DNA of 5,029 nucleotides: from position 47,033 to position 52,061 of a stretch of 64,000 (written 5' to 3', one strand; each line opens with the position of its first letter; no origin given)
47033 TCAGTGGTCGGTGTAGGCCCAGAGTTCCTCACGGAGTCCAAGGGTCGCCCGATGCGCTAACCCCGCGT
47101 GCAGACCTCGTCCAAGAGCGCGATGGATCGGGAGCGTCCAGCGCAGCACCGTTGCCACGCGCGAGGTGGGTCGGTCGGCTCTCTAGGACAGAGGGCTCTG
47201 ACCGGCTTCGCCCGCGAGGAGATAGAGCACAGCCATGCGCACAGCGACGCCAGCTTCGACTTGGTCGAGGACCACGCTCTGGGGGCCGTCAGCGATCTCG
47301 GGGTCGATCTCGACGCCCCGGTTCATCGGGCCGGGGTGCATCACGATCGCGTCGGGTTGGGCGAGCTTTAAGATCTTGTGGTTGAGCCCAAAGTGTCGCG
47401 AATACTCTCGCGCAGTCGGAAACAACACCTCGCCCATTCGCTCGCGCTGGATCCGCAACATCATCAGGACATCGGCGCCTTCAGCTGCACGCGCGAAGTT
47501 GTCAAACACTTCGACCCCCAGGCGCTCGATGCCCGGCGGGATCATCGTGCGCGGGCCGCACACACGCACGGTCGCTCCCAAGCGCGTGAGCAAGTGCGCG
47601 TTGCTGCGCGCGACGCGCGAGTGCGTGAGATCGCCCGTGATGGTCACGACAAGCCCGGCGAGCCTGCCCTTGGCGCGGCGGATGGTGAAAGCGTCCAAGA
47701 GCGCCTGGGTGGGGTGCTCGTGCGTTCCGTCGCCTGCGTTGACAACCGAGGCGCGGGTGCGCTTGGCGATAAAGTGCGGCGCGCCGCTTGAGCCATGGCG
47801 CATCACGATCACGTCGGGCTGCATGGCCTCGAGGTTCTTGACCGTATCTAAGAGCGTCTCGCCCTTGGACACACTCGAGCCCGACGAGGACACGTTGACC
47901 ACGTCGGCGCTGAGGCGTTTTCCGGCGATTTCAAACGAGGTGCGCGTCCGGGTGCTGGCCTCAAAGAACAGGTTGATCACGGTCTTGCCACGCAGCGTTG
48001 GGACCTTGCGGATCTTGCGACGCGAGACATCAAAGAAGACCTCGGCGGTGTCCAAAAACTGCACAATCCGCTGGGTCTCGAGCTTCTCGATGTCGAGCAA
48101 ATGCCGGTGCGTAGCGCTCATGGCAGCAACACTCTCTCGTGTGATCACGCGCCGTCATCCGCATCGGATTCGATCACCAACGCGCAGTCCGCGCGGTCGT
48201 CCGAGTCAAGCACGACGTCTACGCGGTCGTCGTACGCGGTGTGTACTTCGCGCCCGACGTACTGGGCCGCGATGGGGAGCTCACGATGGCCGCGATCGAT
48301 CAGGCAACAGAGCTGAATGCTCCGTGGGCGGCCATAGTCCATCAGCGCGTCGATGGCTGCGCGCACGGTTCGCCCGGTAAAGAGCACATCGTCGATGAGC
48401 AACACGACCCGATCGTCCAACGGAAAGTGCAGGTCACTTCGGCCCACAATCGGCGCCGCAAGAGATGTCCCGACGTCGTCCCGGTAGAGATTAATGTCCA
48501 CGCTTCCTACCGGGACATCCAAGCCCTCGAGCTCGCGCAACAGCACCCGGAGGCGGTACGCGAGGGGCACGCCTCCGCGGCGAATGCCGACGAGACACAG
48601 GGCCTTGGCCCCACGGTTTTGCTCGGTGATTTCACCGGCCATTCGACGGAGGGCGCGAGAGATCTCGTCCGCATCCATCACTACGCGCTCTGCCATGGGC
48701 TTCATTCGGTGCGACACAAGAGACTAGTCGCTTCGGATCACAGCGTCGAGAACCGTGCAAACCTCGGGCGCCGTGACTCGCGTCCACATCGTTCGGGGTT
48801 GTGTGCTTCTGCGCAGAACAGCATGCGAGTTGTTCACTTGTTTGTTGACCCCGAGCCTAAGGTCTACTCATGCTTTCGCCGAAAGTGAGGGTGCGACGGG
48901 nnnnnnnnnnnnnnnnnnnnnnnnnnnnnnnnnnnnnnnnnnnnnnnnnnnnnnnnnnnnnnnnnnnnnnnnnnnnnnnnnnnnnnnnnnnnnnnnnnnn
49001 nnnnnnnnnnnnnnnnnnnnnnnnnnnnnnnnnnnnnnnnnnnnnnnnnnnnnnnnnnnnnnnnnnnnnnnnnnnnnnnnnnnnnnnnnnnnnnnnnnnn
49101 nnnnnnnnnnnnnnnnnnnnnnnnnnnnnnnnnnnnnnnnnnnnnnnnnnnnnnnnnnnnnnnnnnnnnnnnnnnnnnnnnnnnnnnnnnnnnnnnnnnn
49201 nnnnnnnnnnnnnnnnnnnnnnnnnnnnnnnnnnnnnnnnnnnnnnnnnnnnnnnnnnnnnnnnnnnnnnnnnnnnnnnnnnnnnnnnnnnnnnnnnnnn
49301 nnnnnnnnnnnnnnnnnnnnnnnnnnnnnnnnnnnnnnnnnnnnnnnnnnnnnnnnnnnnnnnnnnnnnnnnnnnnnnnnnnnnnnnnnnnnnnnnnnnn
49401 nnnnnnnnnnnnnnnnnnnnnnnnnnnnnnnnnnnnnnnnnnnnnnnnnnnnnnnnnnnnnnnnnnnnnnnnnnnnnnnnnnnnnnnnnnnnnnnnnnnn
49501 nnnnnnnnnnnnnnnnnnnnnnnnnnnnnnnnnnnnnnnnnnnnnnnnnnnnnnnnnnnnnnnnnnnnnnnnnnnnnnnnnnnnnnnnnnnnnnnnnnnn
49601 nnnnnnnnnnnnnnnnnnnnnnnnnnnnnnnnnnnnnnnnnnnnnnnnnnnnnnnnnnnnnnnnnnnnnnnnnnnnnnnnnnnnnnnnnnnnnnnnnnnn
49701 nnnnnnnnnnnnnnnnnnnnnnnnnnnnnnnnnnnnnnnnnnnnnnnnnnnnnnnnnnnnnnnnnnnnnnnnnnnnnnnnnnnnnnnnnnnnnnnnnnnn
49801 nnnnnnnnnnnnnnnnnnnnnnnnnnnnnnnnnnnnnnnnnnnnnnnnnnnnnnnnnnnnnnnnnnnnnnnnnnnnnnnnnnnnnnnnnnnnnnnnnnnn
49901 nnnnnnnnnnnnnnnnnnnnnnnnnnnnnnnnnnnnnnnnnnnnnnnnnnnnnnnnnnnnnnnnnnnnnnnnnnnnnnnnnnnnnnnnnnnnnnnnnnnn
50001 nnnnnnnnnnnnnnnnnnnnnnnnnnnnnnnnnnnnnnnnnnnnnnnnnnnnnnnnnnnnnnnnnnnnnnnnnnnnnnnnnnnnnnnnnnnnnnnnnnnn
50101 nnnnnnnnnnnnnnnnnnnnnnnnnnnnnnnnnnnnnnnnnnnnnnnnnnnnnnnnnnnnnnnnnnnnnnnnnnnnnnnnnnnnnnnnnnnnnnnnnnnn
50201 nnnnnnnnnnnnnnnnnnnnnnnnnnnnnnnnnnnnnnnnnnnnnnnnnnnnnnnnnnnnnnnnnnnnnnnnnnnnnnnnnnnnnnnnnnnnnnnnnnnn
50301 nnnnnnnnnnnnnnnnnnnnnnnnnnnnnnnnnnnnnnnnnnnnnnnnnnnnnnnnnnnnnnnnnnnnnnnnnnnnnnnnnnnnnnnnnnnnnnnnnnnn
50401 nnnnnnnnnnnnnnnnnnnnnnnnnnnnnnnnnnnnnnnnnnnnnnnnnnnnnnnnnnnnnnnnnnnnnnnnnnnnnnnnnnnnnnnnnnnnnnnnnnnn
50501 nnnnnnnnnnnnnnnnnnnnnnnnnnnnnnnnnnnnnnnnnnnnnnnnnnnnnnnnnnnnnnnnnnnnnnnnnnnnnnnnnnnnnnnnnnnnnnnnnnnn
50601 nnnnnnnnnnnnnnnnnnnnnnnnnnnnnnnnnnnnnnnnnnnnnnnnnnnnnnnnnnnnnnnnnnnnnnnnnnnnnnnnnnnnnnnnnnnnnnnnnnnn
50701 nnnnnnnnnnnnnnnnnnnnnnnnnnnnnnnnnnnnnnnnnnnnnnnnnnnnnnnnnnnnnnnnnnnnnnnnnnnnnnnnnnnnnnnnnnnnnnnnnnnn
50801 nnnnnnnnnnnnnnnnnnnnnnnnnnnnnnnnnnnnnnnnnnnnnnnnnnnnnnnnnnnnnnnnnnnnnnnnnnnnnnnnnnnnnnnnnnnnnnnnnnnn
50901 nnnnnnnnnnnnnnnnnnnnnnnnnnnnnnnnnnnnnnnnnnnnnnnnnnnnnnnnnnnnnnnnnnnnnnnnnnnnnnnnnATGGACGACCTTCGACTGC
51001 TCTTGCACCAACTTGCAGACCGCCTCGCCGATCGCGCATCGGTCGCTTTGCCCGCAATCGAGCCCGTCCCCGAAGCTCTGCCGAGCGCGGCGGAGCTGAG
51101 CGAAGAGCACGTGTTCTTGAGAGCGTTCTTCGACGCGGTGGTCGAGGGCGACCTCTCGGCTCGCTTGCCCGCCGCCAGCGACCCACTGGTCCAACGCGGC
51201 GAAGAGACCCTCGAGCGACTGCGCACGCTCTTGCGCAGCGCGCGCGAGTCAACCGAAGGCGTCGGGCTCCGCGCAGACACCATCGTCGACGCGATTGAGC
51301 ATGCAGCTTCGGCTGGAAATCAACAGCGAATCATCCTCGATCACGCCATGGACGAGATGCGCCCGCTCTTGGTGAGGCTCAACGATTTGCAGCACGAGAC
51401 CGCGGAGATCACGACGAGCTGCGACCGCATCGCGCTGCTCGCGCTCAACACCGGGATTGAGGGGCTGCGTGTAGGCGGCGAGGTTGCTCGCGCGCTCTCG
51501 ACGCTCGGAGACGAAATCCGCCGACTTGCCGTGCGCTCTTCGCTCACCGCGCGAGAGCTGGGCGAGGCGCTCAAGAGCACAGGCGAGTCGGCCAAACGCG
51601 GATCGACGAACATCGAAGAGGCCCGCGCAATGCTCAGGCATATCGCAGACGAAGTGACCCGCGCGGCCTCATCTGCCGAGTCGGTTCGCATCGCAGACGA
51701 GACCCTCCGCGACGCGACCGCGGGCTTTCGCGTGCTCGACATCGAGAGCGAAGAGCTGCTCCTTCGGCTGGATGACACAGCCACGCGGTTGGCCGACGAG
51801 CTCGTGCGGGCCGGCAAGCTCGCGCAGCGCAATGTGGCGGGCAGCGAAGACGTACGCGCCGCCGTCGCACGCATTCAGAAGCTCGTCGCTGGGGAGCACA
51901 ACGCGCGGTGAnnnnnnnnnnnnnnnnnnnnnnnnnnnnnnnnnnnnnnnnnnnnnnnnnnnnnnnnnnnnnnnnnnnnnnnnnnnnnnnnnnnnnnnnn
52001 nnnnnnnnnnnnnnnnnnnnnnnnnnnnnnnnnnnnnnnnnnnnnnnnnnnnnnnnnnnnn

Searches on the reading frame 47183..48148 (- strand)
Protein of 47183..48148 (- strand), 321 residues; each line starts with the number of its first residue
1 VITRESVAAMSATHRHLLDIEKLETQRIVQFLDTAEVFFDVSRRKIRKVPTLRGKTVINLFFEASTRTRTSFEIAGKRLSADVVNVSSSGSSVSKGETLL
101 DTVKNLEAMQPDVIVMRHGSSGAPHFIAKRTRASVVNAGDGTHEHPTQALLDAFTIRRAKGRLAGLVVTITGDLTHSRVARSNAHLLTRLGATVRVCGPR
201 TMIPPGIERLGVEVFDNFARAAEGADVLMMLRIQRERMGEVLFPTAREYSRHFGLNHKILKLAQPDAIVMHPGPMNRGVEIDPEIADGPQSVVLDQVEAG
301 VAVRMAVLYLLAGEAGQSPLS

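Call 14: search_protein_families(library=pfam, proteins=[window:47183-48148:-], max_evalue=0.001)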
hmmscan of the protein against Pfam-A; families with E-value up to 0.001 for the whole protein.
window:47183-48148:- (321 aa): 2 families
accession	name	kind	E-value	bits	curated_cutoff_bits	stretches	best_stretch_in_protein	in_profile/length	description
PF02729.26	OTCace_N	-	4.5e-44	150.5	29.9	1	15-157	1-147/148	Aspartate/ornithine carbamoyltransferase, carbamoyl-P binding domain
PF00185.30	OTCace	-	2.1e-26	93.3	29.4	1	165-311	2-157/157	Aspartate/ornithine carbamoyltransferase, Asp/Orn binding domain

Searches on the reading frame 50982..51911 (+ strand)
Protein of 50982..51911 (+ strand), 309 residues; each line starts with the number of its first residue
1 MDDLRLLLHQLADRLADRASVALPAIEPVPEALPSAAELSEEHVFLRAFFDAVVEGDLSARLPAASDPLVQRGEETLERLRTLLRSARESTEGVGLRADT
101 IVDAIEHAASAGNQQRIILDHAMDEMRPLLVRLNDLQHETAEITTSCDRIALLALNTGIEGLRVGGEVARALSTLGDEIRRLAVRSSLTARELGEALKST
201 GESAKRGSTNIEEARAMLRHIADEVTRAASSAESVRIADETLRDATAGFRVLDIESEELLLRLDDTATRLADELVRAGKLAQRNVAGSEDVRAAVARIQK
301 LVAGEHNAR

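Call 14: search_protein_families(library=pfam, proteins=[window:50982-51911:+], max_evalue=0.001)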
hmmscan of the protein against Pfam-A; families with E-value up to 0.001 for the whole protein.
window:50982-51911:+ (309 aa): 1 family
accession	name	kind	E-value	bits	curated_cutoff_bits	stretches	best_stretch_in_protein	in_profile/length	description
PF00015.26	MCPsignal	-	2.5e-09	37.6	34.6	1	109-238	8-150/172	Methyl-accepting chemotaxis protein (MCP) signalling domain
